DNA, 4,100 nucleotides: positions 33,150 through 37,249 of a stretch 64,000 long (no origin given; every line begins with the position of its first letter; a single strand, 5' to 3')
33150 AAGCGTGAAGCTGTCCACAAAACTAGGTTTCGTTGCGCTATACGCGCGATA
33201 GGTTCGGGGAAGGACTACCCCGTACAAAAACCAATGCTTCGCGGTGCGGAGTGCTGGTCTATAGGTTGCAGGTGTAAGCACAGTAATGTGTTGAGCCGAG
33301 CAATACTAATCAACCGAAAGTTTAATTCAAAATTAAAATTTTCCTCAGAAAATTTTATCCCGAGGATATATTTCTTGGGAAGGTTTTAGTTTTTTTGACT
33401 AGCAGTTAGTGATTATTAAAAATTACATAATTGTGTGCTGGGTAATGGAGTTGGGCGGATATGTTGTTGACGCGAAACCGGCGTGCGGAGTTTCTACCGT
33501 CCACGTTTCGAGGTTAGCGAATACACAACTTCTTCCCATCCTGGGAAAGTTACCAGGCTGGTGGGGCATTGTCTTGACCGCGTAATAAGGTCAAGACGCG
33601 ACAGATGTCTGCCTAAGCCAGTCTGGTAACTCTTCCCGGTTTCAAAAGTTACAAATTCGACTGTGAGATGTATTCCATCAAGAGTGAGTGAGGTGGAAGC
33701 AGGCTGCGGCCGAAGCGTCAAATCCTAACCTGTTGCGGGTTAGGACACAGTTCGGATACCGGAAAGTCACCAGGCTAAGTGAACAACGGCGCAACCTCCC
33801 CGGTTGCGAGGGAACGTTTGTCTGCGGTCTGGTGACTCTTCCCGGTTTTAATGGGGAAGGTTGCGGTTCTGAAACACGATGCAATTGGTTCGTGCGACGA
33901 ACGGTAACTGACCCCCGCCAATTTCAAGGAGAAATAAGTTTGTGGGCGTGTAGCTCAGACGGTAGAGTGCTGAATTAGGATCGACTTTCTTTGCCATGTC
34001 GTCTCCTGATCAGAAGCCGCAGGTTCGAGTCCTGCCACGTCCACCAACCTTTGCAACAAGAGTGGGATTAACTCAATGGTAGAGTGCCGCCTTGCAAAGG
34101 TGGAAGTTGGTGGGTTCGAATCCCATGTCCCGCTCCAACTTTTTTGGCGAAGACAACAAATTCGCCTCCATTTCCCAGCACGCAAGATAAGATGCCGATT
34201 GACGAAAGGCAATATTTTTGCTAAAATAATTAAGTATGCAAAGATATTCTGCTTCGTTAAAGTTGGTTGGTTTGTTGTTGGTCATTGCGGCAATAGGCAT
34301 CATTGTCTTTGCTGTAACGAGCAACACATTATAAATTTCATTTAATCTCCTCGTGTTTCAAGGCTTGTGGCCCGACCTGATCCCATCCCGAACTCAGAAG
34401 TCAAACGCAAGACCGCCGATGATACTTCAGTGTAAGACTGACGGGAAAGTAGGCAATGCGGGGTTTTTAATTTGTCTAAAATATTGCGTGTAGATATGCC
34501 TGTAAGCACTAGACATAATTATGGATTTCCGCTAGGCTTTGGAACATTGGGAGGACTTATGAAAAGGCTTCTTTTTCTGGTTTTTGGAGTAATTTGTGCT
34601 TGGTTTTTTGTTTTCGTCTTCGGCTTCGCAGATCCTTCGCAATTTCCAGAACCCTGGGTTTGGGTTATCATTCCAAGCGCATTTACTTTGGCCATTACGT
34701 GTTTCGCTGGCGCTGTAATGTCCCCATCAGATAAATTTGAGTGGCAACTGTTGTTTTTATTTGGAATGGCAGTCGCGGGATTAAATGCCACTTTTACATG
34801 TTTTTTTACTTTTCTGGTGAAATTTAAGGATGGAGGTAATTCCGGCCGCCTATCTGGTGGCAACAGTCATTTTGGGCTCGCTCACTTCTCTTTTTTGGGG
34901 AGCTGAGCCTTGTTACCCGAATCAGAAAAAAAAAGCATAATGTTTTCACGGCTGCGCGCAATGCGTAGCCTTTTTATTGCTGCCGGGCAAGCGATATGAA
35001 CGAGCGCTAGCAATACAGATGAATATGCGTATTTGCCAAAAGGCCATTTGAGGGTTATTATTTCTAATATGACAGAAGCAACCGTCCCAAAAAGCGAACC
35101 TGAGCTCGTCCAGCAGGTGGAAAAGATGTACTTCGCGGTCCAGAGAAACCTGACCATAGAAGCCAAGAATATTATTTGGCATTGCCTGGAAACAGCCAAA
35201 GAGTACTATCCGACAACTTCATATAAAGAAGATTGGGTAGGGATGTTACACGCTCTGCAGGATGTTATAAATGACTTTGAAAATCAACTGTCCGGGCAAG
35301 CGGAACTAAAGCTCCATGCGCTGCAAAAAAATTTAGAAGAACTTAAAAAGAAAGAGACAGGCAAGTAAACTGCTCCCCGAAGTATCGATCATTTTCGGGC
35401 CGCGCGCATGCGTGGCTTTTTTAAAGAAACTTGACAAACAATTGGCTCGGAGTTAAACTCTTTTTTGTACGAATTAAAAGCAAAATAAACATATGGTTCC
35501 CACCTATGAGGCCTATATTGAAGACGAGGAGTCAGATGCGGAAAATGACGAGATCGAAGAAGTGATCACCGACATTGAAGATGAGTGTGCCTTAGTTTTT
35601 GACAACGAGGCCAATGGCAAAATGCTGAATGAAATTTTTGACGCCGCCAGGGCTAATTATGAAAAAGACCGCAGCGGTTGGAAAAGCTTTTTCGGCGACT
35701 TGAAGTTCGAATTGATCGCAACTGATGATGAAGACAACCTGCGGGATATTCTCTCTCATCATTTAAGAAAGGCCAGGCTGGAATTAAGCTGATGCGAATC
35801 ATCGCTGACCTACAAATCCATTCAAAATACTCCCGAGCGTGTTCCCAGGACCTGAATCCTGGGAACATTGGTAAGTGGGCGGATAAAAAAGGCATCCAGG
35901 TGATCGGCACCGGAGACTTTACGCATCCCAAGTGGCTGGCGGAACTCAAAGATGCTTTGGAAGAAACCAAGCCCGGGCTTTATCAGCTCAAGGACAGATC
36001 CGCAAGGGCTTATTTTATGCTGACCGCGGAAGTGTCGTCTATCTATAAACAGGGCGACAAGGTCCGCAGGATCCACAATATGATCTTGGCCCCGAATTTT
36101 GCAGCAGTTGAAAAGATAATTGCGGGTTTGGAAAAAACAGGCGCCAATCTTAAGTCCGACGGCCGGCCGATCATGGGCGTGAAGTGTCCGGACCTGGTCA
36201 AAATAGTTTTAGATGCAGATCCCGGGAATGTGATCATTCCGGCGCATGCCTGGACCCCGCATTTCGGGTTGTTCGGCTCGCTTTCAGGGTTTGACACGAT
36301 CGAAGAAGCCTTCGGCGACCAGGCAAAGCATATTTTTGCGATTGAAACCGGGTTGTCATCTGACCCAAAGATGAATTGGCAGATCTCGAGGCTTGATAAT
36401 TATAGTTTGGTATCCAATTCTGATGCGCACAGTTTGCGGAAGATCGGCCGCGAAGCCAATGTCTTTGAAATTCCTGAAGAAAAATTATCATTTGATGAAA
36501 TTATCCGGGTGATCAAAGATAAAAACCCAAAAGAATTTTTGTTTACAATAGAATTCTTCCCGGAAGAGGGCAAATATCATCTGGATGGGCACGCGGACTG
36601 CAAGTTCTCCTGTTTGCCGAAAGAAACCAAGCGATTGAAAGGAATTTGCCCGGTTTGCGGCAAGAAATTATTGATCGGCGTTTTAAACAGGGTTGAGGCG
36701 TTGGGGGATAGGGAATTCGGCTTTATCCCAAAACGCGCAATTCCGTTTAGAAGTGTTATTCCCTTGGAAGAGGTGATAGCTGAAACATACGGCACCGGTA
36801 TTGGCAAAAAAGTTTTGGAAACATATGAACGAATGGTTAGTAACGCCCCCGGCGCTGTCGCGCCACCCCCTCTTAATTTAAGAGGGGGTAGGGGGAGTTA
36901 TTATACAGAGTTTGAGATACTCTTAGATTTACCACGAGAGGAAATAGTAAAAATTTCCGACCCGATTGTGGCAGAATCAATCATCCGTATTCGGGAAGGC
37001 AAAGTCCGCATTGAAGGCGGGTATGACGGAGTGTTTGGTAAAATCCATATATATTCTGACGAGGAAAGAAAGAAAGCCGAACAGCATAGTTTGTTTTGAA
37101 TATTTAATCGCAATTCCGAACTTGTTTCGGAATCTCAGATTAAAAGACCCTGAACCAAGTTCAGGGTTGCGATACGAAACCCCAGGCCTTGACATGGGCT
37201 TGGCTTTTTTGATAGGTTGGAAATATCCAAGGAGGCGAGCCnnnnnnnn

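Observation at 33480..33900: Duplicated structured RNA motif with compensatory base changes in the 23S-tRNA spacer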

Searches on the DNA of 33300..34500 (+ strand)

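Call 4: search_rna_families(source=window, start=33300, end=34500, threshold=evalue, max_evalue=10, show_alignments=4)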
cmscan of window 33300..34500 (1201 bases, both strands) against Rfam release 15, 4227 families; matches with E-value up to 10: 11.
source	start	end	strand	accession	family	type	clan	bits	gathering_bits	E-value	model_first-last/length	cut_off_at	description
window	34349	34464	+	RF00001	5S_rRNA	Gene; rRNA;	CL00113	69.5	38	2.6e-14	1-120/120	no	5S ribosomal RNA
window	33944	34043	+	RF00005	tRNA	Gene; tRNA;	CL00001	52.6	29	3.6e-10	1-71/71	no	tRNA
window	34062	34134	+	RF00005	tRNA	Gene; tRNA;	CL00001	48.1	29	6.1e-09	1-71/71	no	tRNA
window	33333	33389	+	RF03722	MIR4378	Gene; miRNA;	-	19.4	90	1.6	1-91/91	no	MIR4378 microRNA precursor family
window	34172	34317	+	RF02625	WsnRNA46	Gene; sRNA;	-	17.7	65.3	2.7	1-151/151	no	Wolbachia sRNA 46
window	34016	34085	+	RF02553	YrlA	Gene; sRNA;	-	17.6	69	1.3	28-81/114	no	Y RNA-like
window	33538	33642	+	RF04289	mir-3596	Gene; miRNA;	CL00148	17.4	96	3.7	1-82/82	no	mir-3596 microRNA precursor family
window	34103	34163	+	RF04360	psbT-asRNA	Gene; antisense;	-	16.1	48.5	4.2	1-38/38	no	Plastid psbT antisense RNA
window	34199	34260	+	RF00972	mir-651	Gene; miRNA;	-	16.1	106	7.2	15-72/86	no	mir-651 microRNA precursor family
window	33325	33398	+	RF00557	L10_leader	Cis-reg; leader;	-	15.7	44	9.1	1-138/138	no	Ribosomal protein L10 leader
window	34018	34119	+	RF04321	tmRNA_permuted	Gene;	-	12.6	47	5.3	35-105/213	no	permuted transfer-messenger RNA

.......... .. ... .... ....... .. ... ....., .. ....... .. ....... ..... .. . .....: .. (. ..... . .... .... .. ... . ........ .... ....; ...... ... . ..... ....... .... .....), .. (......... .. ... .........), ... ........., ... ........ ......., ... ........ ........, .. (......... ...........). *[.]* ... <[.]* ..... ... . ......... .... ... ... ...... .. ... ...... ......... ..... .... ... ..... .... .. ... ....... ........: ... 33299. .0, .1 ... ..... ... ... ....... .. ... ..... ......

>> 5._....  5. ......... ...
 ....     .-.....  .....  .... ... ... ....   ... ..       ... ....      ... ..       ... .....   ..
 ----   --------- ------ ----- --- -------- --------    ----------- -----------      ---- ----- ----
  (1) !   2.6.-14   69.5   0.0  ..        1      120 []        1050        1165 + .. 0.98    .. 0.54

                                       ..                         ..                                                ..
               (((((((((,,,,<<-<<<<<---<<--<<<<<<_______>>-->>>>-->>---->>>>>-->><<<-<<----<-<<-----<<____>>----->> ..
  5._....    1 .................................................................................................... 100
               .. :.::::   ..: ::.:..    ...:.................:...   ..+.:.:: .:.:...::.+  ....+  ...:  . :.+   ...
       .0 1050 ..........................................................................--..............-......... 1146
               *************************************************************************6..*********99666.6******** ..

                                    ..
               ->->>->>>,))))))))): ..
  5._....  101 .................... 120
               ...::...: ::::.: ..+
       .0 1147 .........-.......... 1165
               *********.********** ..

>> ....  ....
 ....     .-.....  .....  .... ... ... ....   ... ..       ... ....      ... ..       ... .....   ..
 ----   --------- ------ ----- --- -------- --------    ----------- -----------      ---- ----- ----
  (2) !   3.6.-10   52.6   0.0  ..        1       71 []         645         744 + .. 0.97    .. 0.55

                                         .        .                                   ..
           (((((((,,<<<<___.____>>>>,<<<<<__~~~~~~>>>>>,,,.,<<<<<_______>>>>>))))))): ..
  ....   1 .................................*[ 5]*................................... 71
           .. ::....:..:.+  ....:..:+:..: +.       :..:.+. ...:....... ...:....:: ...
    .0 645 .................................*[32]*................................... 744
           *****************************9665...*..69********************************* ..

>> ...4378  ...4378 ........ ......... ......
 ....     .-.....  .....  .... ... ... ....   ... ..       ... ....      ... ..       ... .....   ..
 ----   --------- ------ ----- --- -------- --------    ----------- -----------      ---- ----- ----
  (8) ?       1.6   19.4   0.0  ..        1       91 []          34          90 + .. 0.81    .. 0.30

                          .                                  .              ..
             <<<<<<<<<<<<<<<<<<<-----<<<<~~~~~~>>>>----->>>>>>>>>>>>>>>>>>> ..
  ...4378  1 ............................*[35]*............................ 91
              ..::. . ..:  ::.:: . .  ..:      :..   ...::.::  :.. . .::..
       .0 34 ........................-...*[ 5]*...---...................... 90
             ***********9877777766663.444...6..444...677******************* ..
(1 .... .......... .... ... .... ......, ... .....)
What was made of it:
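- On Any Rfam 15 family: Within the spacer insert itself (33431-33943) the only match at E<=10 is a chance-level miRNA model, mir-3596, at 17.4 bits against a gathering score of 96; the wider region searched (33300-34500) also gives the two tRNAs, the 5S and other sub-threshold chance matches (call 4).
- On Group I intron: No hit in 33300-34500 at E<=10 (call 4).
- No Intron_gpI, Intron_gpII or D1-D4 hit at E<=10 (call 4).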

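Call 53: build_rna_model(alignment_id=A2)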
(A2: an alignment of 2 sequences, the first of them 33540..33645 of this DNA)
Model R1 built from alignment A2 (2 sequences, 106 columns); structure: RNAalifold consensus.
model positions 106; base pairs 29; branch points 0; effective number of sequences 1.1; information 0.591 bits per position. Calibrated on 0.2 Mb of random sequence (short: E-values are rough).
structure used (alignment columns):
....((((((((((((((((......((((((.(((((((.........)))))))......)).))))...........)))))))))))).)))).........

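Call 54: search_with_rna_model(model_id=R1, sources=[window, L006, L008, L009, L026, L027, L028, L029, L030, L002], max_evalue=10, show_alignments=6)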
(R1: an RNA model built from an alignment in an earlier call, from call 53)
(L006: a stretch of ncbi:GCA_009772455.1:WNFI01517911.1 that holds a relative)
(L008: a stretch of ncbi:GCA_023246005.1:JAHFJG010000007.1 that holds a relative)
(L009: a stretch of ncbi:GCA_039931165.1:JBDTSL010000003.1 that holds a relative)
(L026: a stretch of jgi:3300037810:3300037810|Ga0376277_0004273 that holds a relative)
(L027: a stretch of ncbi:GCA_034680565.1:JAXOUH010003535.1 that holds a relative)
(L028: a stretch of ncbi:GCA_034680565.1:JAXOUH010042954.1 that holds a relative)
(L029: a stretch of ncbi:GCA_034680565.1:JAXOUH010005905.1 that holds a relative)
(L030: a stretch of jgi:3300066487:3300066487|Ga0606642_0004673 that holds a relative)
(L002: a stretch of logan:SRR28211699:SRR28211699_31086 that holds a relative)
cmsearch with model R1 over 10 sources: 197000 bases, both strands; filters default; matches with E-value up to 10: 6.
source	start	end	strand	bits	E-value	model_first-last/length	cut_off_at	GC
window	33540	33645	+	122.3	3.5e-30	1-106/106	no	0.53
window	33757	33851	+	105.2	1.4e-25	1-106/106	no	0.56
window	33752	33846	-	22.8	0.0024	1-106/106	no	0.59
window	33534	33641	-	22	0.0038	1-106/106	no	0.54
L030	6572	6749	+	19.1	0.024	1-106/106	no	0.49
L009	2381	2461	+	15.5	0.23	1-106/106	no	0.56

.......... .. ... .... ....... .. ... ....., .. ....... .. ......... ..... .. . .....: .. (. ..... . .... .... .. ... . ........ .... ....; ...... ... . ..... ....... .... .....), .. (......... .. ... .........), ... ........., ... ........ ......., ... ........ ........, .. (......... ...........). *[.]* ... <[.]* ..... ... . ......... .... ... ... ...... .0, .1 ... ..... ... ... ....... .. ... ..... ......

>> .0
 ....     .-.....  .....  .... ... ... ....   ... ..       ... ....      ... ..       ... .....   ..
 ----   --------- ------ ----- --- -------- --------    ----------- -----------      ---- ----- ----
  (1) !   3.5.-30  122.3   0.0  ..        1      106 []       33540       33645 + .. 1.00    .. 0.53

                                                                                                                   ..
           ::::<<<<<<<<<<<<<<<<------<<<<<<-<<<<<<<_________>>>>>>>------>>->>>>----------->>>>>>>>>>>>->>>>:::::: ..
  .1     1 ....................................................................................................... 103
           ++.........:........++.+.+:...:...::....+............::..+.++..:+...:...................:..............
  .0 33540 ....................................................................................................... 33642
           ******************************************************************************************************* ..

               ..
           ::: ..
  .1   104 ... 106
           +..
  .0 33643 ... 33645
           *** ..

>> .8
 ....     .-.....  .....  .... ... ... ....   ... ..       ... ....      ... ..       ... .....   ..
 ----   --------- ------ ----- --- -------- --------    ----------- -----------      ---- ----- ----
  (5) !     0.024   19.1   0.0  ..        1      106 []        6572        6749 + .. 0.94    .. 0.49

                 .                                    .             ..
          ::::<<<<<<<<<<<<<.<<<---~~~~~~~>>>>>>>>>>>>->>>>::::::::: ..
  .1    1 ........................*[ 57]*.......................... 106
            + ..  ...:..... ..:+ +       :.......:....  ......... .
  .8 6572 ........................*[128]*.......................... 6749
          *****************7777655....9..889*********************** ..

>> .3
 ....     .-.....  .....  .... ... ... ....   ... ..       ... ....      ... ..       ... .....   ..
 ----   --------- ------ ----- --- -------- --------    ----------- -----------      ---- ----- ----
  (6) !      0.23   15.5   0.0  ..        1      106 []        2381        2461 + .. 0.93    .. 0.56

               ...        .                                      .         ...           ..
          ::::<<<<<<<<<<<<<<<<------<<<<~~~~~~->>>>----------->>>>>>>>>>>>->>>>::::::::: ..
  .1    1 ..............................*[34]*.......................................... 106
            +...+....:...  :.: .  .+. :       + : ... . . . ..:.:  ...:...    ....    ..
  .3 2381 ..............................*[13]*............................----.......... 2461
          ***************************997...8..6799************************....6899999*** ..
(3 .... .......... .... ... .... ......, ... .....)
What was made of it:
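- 33541..33639 (+): Unit U1: P1 stem (33541-33561 / 33618-33639, about 22 bp with one bulged C), a short P1b, and the P2 hairpin 33571-33597. CM R1 scores it at 122 bits (call 54).
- A CM built only from U1 and U2 recovers the L030 copy (E = 0.024) and the L009 copy (E = 0.23), and nothing else in 197 kb (call 54).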

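Call 60: search_dna_similar(query=window:33431-33943:+, collection=phages, mode=distant, max_evalue=0.01, max_rows=10)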
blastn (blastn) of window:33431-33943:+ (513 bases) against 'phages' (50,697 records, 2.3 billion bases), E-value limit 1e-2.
No match.

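Call 61: search_dna_similar(query=window:33431-33943:+, collection=plasmids, mode=distant, max_evalue=0.01, max_rows=10)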
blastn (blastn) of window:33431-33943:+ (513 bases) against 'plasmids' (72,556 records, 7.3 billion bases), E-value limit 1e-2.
No match.
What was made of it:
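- Tried and rejected: blastn of 33431-33943 against the phage and plasmid collections found no match (calls 60, 61).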

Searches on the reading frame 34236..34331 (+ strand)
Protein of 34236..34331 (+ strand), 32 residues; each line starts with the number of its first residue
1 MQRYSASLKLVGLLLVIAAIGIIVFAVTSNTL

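Call 71: search_protein_families(library=ncbifam, proteins=[window:34236-34331:+], max_evalue=1)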
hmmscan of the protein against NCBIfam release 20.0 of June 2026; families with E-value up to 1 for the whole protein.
seq(32 aa): 2 families
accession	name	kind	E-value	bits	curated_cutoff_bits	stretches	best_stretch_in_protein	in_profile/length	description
NF005165.0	PRK06638.1-5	equivalog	0.022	13.7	192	1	2-29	157-184/282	NADH-quinone oxidoreductase subunit J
NF052642.1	amidase_SagB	exception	0.16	11.1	425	1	4-31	6-33/282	peptidoglycan release complex glucosaminidase SagB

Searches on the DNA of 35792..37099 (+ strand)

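Call 26: search_rna_families(sources=[L006, L007, L008, L009], threshold=gathering)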
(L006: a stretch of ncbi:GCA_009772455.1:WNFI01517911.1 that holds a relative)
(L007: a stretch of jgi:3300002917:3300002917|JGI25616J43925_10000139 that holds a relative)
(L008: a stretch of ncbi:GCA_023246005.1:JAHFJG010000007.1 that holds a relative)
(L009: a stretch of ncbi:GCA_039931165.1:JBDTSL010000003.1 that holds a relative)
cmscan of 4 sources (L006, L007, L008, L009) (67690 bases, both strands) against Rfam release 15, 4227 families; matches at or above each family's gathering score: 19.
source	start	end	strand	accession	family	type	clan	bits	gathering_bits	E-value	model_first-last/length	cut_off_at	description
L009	1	2028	+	RF02541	LSU_rRNA_bacteria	Gene; rRNA;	CL00112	1499.3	50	0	1102-2925/2925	5'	Bacterial large subunit ribosomal RNA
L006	1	3185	+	RF02541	LSU_rRNA_bacteria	Gene; rRNA;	CL00112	1142.6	50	0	486-2925/2925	5'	Bacterial large subunit ribosomal RNA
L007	1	3185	+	RF02541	LSU_rRNA_bacteria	Gene; rRNA;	CL00112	1142.6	50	0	486-2925/2925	5'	Bacterial large subunit ribosomal RNA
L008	1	2760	+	RF02541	LSU_rRNA_bacteria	Gene; rRNA;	CL00112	651.3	50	4.5e-211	1633-2925/2925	5'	Bacterial large subunit ribosomal RNA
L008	307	528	+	RF00028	Intron_gpI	Intron;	-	78.7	50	2.8e-18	1-253/253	no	Group I catalytic intron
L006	3110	3373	+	RF00028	Intron_gpI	Intron;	-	78.6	50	2.9e-18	1-253/253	no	Group I catalytic intron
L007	3110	3373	+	RF00028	Intron_gpI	Intron;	-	78.6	50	2.9e-18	1-253/253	no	Group I catalytic intron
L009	2896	3011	+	RF00001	5S_rRNA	Gene; rRNA;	CL00113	74.4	38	7.4e-14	1-120/120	no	5S ribosomal RNA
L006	6330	6445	+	RF00001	5S_rRNA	Gene; rRNA;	CL00113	73.7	38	1.1e-13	1-120/120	no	5S ribosomal RNA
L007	6330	6445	+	RF00001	5S_rRNA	Gene; rRNA;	CL00113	73.7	38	1.1e-13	1-120/120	no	5S ribosomal RNA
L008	4190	4305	+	RF00001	5S_rRNA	Gene; rRNA;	CL00113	71.7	38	3.8e-13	1-120/120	no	5S ribosomal RNA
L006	1666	1979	+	RF00028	Intron_gpI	Intron;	-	64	50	6.8e-14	1-253/253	no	Group I catalytic intron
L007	1666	1979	+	RF00028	Intron_gpI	Intron;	-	64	50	6.8e-14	1-253/253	no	Group I catalytic intron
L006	13182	13265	+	RF00005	tRNA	Gene; tRNA;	CL00001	60.6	29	1.2e-10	1-71/71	no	tRNA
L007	13182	13265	+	RF00005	tRNA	Gene; tRNA;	CL00001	60.6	29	1.2e-10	1-71/71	no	tRNA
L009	7533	7617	+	RF00005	tRNA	Gene; tRNA;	CL00001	60.2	29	1.7e-10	1-71/71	no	tRNA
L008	10896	10980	-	RF00005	tRNA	Gene; tRNA;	CL00001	58.4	29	5.2e-10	1-71/71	no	tRNA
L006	6005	6073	+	RF00005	tRNA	Gene; tRNA;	CL00001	47.9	29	4.1e-07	1-71/71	no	tRNA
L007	6005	6073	+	RF00005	tRNA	Gene; tRNA;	CL00001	47.9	29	4.1e-07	1-71/71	no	tRNA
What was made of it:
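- On Group I intron: The same model scores 64-79 bits on introns in the 23S of relatives (call 26).
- Relatives carry group I introns with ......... ORFs in their 23S (call 26).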

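Call 45: search_rna_families(source=L030, start=2300, end=7500, threshold=evalue, max_evalue=5)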
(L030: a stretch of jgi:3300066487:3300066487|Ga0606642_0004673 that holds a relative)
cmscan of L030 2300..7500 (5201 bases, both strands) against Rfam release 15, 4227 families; matches with E-value up to 5: 9.
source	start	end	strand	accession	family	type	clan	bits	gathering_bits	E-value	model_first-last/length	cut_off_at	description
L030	2983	6332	+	RF02541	LSU_rRNA_bacteria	Gene; rRNA;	CL00112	2344.3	50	0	1-2925/2925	no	Bacterial large subunit ribosomal RNA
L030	7358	7473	+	RF00001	5S_rRNA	Gene; rRNA;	CL00113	68.1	38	2.6e-13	1-120/120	no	5S ribosomal RNA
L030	3891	3973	+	RF00027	let-7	Gene; miRNA;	CL00148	26.2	53.5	0.048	1-84/84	no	let-7 microRNA precursor family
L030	6360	6432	+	RF03506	mir-587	Gene; miRNA;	-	24.9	80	0.054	1-74/74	no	mir-587 microRNA precursor family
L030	6360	6432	-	RF03506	mir-587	Gene; miRNA;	-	22.4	80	0.28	1-74/74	no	mir-587 microRNA precursor family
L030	3213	3304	+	RF03940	MIR9563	Gene; miRNA;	-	22.3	90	0.9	1-127/127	no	MIR9563 microRNA precursor family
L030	6085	6245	+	RF02482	GlsR19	Gene; snRNA; snoRNA; HACA-box;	-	20.2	100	0.19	1-150/150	no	Small nucleolar RNA GlsR19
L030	5415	5488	-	RF02631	Hrs13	Gene; sRNA;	-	18.1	52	0.59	1-82/82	no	Hfq-regulated sRNA 13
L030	5706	5819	+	RF00195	RsmY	Gene; sRNA;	CL00106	14.6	57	3.2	1-121/121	no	RsmY RNA family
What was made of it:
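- No Rfam family matches (calls 4, 45).
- On Any Rfam 15 family: The same holds for the L030 insert (call 45).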
